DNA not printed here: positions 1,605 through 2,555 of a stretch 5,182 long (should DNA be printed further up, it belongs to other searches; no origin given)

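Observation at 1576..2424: Self-contained cassette encoding a Zn-ribbon + DUF4145-like protein: candidate single-gene defence or stress effector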

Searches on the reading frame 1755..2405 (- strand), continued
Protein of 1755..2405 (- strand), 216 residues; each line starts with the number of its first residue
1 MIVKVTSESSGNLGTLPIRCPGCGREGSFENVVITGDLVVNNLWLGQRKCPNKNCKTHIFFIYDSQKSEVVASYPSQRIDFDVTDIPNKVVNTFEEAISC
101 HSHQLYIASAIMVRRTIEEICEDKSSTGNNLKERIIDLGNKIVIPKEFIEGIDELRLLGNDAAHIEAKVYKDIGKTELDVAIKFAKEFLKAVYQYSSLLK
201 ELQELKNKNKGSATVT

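Call 24: find_encoding_contigs(protein=P0002, flank=10000, max_places=3)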
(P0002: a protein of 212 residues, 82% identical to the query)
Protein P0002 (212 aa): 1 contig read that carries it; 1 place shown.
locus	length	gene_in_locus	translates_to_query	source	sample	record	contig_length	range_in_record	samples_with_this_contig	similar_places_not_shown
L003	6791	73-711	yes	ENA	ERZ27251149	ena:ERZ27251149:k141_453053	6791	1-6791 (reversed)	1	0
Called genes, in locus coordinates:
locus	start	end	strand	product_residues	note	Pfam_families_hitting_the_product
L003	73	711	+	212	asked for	PF13643:DUF4145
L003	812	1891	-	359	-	PF13102:Phage_int_SAM_5, PF00589:Phage_integrase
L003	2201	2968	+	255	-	PF00459:Inositol_P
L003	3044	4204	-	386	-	-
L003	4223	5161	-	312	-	-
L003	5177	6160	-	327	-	-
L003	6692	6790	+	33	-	?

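Call 30: predict_structure(alignment_id=A1)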
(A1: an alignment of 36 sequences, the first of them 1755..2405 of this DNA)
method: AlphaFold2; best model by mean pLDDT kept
length: 216 residues; sequences in the alignment: 36
mean_pLDDT: 80.3   pTM: 0.62
mean pLDDT of the five models: 80.3, 79.4, 78.3, 76.8, 75.6
residues with pLDDT >= 90: 37; 70-90: 146; 50-70: 29; < 50: 4
segments of 3 or more residues with pLDDT < 50: 214-216
pLDDT, mean of each block of 10 residues (from residue 1): 86 83 77 84 91 88 90 78 84 88 82 90 89 85 77 69 56 77 86 75 69 50
secondary structure, 60 per line:
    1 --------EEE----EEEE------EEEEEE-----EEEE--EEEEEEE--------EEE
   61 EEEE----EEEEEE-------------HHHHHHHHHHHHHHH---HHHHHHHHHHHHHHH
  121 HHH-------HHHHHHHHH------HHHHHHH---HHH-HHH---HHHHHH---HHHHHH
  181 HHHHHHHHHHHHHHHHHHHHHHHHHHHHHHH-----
elements in order: E9-11 E16-19 E26-31 E37-40 E43-49 E58-64 E69-74 H88-102 H106-123 H131-139 H146-152 H166-171 H175-211

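Call 34: fold_search(model_id=the predicted structure, library=pdb)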
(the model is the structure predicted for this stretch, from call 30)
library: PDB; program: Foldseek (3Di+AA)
matches with E <= 10: 172; with E <= 0.001: 0
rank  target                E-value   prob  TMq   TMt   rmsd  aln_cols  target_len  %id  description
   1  1o3u                  5.0e-02  1.00  0.38  0.65   6.3       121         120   13  Crystal structure of an hepn domain protein (tm0613) from thermotoga maritima at 1.75 A resolution (released 2003-04-22)
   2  3nvo_A                3.3e-01  0.11  0.17  0.16  15.3       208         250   12  The Soluble Domain Structure of the ZntB Zn2+ Efflux System (released 2011-03-23)
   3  1ufb_A                4.0e-01  0.95  0.38  0.60   4.0       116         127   14  Crystal structure of TT1696 from Thermus thermophilus HB8 (released 2003-11-28)
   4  8oyv_B                8.4e-01  0.03  0.11  0.14  18.7       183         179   13  De novo designed Claudin fold CLF_4 (released 2023-10-18)
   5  6l8a_A                1.0e+00  0.38  0.16  0.08  11.8        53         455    9  Tetrathionate hydrolase from Acidithiobacillus ferrooxidans (released 2020-11-11)
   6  1wol                  1.1e+00  0.82  0.38  0.63   3.3       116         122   14  Crystal Structure of ST0689, an archaeal HEPN homologue (released 2005-11-22)
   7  6l8a_F                1.1e+00  0.33  0.17  0.08   8.0        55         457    9  Tetrathionate hydrolase from Acidithiobacillus ferrooxidans (released 2020-11-11)
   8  7om8_Z                1.1e+00  0.09  0.12  0.17  14.9        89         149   11  Beta2 appendage domain of AP2 bound to terminal domains beneath the hub of the 28 triskelia mini clathrin coat complex (released 2021-08-11)
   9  8y7g_B                1.3e+00  0.38  0.31  0.14   6.9       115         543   14  Crystal structure of the Marinitoga sp. Csx1-Crn2 H495A mutant in complex with cyclic-tetraadenylate (cA4) (released 2024-07-17)
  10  8y7f_B                1.3e+00  0.23  0.25  0.16   8.1       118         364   16  Crystal structure of CARF domain-truncated Csx1-Crn2 from Marinitoga sp. (released 2024-07-17)
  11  3tp9_A                1.3e+00  0.11  0.16  0.08  12.2       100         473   12  Crystal structure of Alicyclobacillus acidocaldarius protein with beta-lactamase and rhodanese domains (released 2011-09-21)
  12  6m6u_H                1.5e+00  0.23  0.28  0.40   6.5       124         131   10  Crystal structure the toxin-antitoxin MntA-HpeT mutant-D39ED41E (released 2020-09-30)
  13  7bxo_F                1.5e+00  0.18  0.25  0.37   6.9       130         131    9  Crystal structure of the toxin-antitoxin with AMP-PNP (released 2020-09-30)
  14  7bxo_H                1.6e+00  0.33  0.31  0.46   5.7       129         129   10  Crystal structure of the toxin-antitoxin with AMP-PNP (released 2020-09-30)
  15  7bxo_D                1.6e+00  0.33  0.30  0.45   6.6       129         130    8  Crystal structure of the toxin-antitoxin with AMP-PNP (released 2020-09-30)
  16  5yep_B                1.6e+00  0.28  0.31  0.46   6.2       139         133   11  Crystal structure of SO_3166-SO_3165 from Shewanella oneidensis (released 2018-03-28)
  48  5yep_C                3.8e+00  0.23  0.33  0.49   4.4       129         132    9  Crystal structure of SO_3166-SO_3165 from Shewanella oneidensis (released 2018-03-28)
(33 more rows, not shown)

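Call 45: find_related_loci(query=A1, collection=genome_contigs, flank=10000)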
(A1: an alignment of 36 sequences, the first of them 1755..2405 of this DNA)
Query A1 (216 aa) in genome_contigs; peptide patterns used: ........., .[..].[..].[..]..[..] (x = any residue, [..] = any of these).
267 stretches matched a pattern; 193 encode a relative of the query (tblastn E <= 1e-3); the best 80 are kept; 80 distinct loci.
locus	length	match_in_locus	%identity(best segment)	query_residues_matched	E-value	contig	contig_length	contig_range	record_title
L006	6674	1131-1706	54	18-206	4e-73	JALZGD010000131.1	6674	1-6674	MAG: Actinomycetota bacterium isolate NAD bin27 SC8820_NODE_1490_length_6674_cov_0.793799, whole genome shotgun sequence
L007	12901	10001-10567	53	18-206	2e-71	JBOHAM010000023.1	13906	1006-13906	MAG: Gaiellaceae bacterium isolate M3-S_metawrap_bin.263 k127_3684298, whole genome shotgun sequence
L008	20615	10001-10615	54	1-206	2e-71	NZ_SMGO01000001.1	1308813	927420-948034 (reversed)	Albibacterium bauzanense strain DSM 22554 Ga0183444_11, whole genome shotgun sequence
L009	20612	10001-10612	52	1-206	1e-70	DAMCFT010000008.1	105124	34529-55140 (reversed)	MAG TPA_asm: Kaistella sp. isolate CTOTU49703 NODE_35_length_105124_cov_24.181728, whole genome shotgun sequence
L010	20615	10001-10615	50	1-206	2e-70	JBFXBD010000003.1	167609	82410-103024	MAG: Gammaproteobacteria bacterium isolate CA_2019_TPBS_38 NODE_816_length_167609_cov_5.563583_TPBS, whole genome shotgu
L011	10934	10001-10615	52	1-206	5e-70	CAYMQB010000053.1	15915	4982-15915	MAG TPA_asm: uncultured bacterium isolate binchicken_co228_479 genome assembly, contig: NODE_5217_length_15915_cov_43.59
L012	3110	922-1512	53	9-206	2e-70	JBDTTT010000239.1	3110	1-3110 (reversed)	MAG: Chryseolinea sp. isolate cluster3_bin.302 NODE_207934_length_3110_cov_7.301800, whole genome shotgun sequence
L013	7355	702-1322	53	1-206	6e-70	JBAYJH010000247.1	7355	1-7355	MAG: Sterolibacterium sp. isolate SO_2016_GW1_50 scaffold19159_OW334_2016, whole genome shotgun sequence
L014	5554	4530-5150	50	1-208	1e-69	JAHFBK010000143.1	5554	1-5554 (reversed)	MAG: Candidatus Dadabacteria bacterium isolate nzgw197 NODE_13113_length_5555_cov_10.553920, whole genome shotgun sequen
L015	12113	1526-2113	53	20-216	2e-69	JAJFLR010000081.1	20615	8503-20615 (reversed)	MAG: Opitutales bacterium isolate OFTM360 OFTM360_80, whole genome shotgun sequence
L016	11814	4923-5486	53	18-206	1e-69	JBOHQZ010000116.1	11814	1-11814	MAG: bacterium isolate SD8033_maxbin2.bin.2_sub NODE_1174_length_11814_cov_3.038761, whole genome shotgun sequence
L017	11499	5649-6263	52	1-206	2e-69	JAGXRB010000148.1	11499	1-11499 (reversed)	MAG: Bacteroidetes bacterium isolate CROMO_A_64 c_000000298203, whole genome shotgun sequence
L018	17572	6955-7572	51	1-206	4e-69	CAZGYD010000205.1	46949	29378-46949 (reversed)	MAG TPA_asm: uncultured Rhodocyclaceae bacterium isolate binchicken_co23_177 genome assembly, contig: k141_1365014, whol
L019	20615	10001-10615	52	1-206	4e-69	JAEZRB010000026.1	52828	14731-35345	MAG: Bacteroidetes bacterium isolate OH_PBB_119 k127_762534, whole genome shotgun sequence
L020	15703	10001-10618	54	1-206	4e-69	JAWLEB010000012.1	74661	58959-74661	MAG: Bacteroidales bacterium isolate 20BLK6-1.bin.33 NODE_188_length_74661_cov_11.084346, whole genome shotgun sequence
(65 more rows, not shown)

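Call 61: search_protein_families(library=pfam, alignment_id=A7, max_evalue=0.001)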
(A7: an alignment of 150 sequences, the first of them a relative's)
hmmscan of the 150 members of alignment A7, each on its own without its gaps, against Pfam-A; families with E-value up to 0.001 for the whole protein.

A. member 1, L001:1072-2157:+ (362 aa): 1 family
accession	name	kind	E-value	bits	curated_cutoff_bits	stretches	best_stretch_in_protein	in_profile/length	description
PF13391.12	HNH_2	-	1.2e-10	41.5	21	1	263-313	1-66/66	HNH endonuclease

B. families by the number of members that match (of 150 scanned): 147 families (the first 25 are shown)
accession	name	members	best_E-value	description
PF01381.28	HTH_3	5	7.5e-13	Helix-turn-helix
PF00589.27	Phage_integrase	4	6.8e-45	Phage integrase family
PF01541.30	GIY-YIG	4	7.8e-11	GIY-YIG catalytic domain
PF01370.27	Epimerase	3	2.5e-37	NAD dependent epimerase/dehydratase family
PF02310.24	B12-binding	3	4.8e-18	B12 binding domain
PF13460.12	NAD_binding_10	3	1.7e-16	NAD(P)H-binding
PF07993.18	NAD_binding_4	3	5.4e-15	Male sterility protein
PF04055.27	Radical_SAM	3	5.6e-14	Radical SAM superfamily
PF13560.12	HTH_31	3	9.6e-09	Helix-turn-helix domain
PF12844.13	HTH_19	3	1.4e-07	Helix-turn-helix domain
PF13175.12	AAA_15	2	2.2e-83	AAA ATPase domain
PF02511.20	Thy1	2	1.4e-54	Thymidylate synthase complementing protein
PF13304.12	AAA_21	2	2e-18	AAA domain, putative AbiEii toxin, Type IV TA system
PF16363.11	GDP_Man_Dehyd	2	1.9e-15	GDP-mannose 4,6 dehydratase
PF05368.20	NmrA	2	4.8e-11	NmrA-like family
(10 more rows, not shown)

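Call 62: search_protein_families(library=padloc, alignment_id=A7, max_evalue=0.00001)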
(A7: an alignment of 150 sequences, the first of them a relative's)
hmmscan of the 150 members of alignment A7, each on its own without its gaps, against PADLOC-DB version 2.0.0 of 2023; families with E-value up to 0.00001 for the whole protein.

A. member 1, L001:1072-2157:+ (362 aa): 3 families
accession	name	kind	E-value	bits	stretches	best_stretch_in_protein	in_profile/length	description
PDLC04132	HNH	-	7.2e-22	75.8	1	203-360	114-274/286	-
PDLC03546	HNH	-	6.9e-15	52.8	1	230-322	141-235/282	Type II restriction enzyme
PDLC03529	REase_II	-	8.1e-13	46.3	1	231-357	252-380/389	Type II restriction enzyme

B. families by the number of members that match (of 150 scanned): 315 families (the first 25 are shown)
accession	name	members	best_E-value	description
PDLC02979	AriA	2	9.4e-72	-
PDLC02981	AriAB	2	1.8e-26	-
PDLC02358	Old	2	1.7e-23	Old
PDLC03878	NsnB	2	1.1e-22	-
PDLC00069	GajA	2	1.3e-21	AAA ATPase domain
PDLC00094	GajA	2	7.4e-20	AAA ATPase domain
PDLC00062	GajA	2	9e-20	AAA ATPase domain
PDLC00065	GajA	2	1.1e-19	AAA ATPase domain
PDLC04134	mad2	2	1.5e-19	mads_2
PDLC00090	GajA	2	3.9e-19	AAA ATPase domain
PDLC00096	GajA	2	7.2e-19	AAA ATPase domain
PDLC00070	GajA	2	1.7e-18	AAA ATPase domain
PDLC02335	AbiLi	2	2.2e-18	AbiLi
PDLC00086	GajA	2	2.7e-18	AAA ATPase domain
PDLC04168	GajA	2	4e-18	-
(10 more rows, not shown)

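Call 64: find_related_loci(query=A1, collection=viral_contigs, flank=5000)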
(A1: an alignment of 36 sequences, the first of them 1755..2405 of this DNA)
Query A1 (216 aa) in viral_contigs; peptide patterns used: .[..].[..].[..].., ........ (x = any residue, [..] = any of these).
37 stretches matched a pattern; 10 encode a relative of the query (tblastn E <= 1e-3); 10 distinct loci.
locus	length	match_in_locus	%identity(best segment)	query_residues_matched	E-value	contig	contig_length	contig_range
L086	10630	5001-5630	47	6-206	6e-62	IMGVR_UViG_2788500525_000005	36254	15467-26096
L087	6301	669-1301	43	6-206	7e-58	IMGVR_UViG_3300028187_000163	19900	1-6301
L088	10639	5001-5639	44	7-209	8e-58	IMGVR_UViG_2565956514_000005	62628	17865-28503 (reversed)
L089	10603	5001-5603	46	18-206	9e-57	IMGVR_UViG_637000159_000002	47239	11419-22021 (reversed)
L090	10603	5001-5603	44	18-209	4e-55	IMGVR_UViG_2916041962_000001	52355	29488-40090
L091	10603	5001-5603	44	18-209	4e-55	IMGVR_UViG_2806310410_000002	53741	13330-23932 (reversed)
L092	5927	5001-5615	43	14-206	9e-50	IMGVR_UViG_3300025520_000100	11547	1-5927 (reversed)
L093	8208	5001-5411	34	69-205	6e-27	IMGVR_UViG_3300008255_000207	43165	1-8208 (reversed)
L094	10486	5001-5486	45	52-206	2e-39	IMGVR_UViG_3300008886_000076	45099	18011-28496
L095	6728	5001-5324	34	82-193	5e-13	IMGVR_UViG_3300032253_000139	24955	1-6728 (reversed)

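Call 65: search_dna_similar(query=window:1755-2405:-, collection=phages, mode=protein, max_evalue=0.001, max_rows=15)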
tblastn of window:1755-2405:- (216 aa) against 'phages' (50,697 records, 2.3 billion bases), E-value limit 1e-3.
Records with a match: 3; places in all: 3; records where one place covers at least 80% of the query: 0.
Best place of each record, by identity: <60% 3.
By first word of the organism name: Lactobacillus 2; Virgibacillus 1.
By host as written in the record: Lactobacillus gasseri 2; Virgibacillus halotolerans 1.
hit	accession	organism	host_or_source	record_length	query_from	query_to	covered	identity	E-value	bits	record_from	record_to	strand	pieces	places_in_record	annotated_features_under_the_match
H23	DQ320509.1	Lactobacillus phage KC5a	Lactobacillus gasseri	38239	61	197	63%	27.1%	1e-4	48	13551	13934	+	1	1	orf31: hypothetical protein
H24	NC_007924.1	Lactobacillus phage KC5a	Lactobacillus gasseri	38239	61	197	63%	27.1%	1e-4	48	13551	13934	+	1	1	orf31: DNA binding protein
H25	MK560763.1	Virgibacillus phage Mimir87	Virgibacillus halotolerans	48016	74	164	42%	34.1%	4e-6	52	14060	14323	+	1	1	DUF4145 domain-containing protein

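Call 66: list_cluster_members(proteins=[window:1758-2405:-, window:883-1443:-, window:2619-3143:-, window:3148-3753:-, window:71-718:+])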
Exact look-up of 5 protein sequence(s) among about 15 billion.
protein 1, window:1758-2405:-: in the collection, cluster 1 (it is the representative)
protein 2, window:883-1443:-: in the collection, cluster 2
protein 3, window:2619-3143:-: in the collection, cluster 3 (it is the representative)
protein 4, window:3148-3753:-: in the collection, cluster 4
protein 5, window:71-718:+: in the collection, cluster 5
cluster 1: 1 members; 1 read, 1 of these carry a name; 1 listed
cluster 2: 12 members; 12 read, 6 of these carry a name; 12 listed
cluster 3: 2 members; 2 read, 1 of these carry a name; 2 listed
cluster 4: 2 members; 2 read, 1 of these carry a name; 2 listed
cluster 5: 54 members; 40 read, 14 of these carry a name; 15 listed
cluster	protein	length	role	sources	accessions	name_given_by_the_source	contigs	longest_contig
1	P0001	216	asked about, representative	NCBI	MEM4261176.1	MAG: DUF4145 domain-containing protein [Candidatus Woesearchaeota archaeon]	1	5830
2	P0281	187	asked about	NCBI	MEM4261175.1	MAG: hypothetical protein QXG00_08075 [Candidatus Woesearchaeota archaeon]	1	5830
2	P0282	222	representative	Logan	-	-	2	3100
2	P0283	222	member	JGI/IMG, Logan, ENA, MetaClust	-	\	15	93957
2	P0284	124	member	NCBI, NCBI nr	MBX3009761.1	MAG: hypothetical protein KF816_17180 [Melioribacteraceae bacterium] | hypothetical protein [Melioribacteraceae bacterium]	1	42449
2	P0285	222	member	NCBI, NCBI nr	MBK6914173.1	MAG: hypothetical protein IPH11_11195 [Ignavibacteriales bacterium] | hypothetical protein [Ignavibacteriales bacterium]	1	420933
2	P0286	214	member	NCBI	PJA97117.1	MAG: hypothetical protein CO129_02885, partial [Ignavibacteriales bacterium ...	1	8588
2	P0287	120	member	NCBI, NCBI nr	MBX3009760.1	MAG: hypothetical protein KF816_17175 [Melioribacteraceae bacterium] | hypothetical protein [Melioribacteraceae bacterium]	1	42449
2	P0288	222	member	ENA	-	-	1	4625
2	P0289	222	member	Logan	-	-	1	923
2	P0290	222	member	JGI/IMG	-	-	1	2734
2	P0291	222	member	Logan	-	-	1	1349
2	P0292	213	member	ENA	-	-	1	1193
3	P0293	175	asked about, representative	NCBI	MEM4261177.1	MAG: hypothetical protein QXG00_08085 [Candidatus Woesearchaeota archaeon]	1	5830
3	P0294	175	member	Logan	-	-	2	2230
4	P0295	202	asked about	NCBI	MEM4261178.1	MAG: hypothetical protein QXG00_08090 [Candidatus Woesearchaeota archaeon]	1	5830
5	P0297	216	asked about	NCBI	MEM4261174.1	MAG: hypothetical protein QXG00_08070 [Candidatus Woesearchaeota archaeon]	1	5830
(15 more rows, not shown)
